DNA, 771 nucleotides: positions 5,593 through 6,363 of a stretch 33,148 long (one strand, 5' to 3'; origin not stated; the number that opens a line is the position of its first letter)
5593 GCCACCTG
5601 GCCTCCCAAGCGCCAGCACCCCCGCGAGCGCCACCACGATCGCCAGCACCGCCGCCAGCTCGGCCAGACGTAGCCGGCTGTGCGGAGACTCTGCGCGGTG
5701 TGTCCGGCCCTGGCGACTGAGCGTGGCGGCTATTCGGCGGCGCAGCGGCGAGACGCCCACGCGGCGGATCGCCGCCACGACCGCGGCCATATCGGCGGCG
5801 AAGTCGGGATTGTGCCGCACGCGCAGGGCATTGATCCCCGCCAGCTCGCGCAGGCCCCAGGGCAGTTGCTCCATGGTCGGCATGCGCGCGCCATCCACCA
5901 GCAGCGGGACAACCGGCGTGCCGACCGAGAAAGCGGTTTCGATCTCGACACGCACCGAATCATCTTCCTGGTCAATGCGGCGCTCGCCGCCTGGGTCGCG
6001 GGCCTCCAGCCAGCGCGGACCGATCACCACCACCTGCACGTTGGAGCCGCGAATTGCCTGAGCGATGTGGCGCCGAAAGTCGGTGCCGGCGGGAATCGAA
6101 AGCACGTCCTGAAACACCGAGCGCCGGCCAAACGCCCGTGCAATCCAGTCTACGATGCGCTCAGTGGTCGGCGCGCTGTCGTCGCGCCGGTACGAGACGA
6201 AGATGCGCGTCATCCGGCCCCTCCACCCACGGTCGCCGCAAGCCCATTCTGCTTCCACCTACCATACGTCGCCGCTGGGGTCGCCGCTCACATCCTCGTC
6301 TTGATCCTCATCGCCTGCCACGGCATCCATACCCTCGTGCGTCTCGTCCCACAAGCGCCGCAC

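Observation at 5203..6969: recX followed by a TIR–TM–extracytoplasmic-domain protein in an apparent operon, with no recA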

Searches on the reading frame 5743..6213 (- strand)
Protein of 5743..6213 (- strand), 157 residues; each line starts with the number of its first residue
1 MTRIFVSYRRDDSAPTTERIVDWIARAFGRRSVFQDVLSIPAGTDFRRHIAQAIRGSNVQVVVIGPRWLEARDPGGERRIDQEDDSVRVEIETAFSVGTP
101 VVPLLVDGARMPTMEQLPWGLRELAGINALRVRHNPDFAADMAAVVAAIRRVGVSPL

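Call 34: search_solved_structures(query=window:5743-6213:-, max_evalue=1, show_alignments=4)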
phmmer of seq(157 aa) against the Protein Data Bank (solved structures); distinct sequences matched with E-value up to 1: 17.
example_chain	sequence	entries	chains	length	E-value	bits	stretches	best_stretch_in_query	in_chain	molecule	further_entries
9tzw_A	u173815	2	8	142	3e-06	30.4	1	4-135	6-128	NAD(+) hydrolase SARM1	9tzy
9mw1_B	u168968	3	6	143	3e-06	30.4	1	4-135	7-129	NAD(+) hydrolase SARM1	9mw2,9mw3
10rb_A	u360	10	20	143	3e-06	30.4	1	4-135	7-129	NAD(+) hydrolase SARM1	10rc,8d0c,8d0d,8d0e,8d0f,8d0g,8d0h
10ra_A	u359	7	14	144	3.1e-06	30.3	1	4-135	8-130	Sterile alpha and TIR motif-containing protein 1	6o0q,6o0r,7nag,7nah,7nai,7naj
9hq0_A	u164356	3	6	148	3.4e-06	30.2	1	4-135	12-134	NAD(+) hydrolase SARM1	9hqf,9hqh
6o0u_A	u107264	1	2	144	1.5e-05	28.1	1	4-131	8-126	Sterile alpha and TIR motif-containing protein 1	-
6o0v_A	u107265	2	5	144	2.1e-05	27.7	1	4-135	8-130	Sterile alpha and TIR motif-containing protein 1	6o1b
6wpk_A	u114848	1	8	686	7.6e-05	25.8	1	4-135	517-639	NAD(+) hydrolase SARM1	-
7ld0_A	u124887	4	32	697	7.7e-05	25.8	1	4-135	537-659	NAD(+) hydrolase SARM1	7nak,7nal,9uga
7djt_A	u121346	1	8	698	7.8e-05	25.8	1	4-135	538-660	NAD(+) hydrolase SARM1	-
7knq_A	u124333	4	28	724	8.3e-05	25.7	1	4-135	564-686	NAD(+) hydrolase SARM1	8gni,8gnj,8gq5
9l2d_A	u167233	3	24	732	8.4e-05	25.7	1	4-135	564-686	NAD(+) hydrolase SARM1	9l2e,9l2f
7cm5_A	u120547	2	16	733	8.5e-05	25.7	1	4-135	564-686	NAD(+) hydrolase SARM1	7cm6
9l2g_A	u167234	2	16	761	9.1e-05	25.6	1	4-135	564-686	NAD(+) hydrolase SARM1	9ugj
4c7m_A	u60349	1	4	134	0.29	14.2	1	4-75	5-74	Toll/interleukin-1 receptor domain-containing protein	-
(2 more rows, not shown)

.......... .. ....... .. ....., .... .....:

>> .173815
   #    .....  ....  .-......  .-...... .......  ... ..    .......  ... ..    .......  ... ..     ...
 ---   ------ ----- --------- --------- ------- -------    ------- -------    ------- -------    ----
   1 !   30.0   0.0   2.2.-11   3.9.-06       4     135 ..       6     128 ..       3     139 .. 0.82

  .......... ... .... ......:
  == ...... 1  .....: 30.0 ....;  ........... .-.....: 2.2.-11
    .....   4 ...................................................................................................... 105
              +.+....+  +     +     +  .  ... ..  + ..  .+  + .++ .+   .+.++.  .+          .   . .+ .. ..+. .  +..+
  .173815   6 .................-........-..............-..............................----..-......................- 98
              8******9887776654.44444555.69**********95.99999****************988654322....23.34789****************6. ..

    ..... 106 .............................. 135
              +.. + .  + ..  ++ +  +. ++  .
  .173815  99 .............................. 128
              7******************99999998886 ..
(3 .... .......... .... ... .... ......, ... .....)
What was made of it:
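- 5803..6204 (-): TIR domain (Pfam TIR_2 match, residues 4-137). The closest solved sequence is the SARM1 TIR, E=3e-6, about 29% identity over 132 residues (call 34).
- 5944..5946 (-): Codon of Glu90, aligned with the catalytic Glu642 of SARM1. Alignment in call 34, with position counted as 564+78=642.
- Closest known: SARM1 TIR domain. Same: The SYRR motif of the first strand is shared, as is the Glu equivalent to E642 (call 34).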
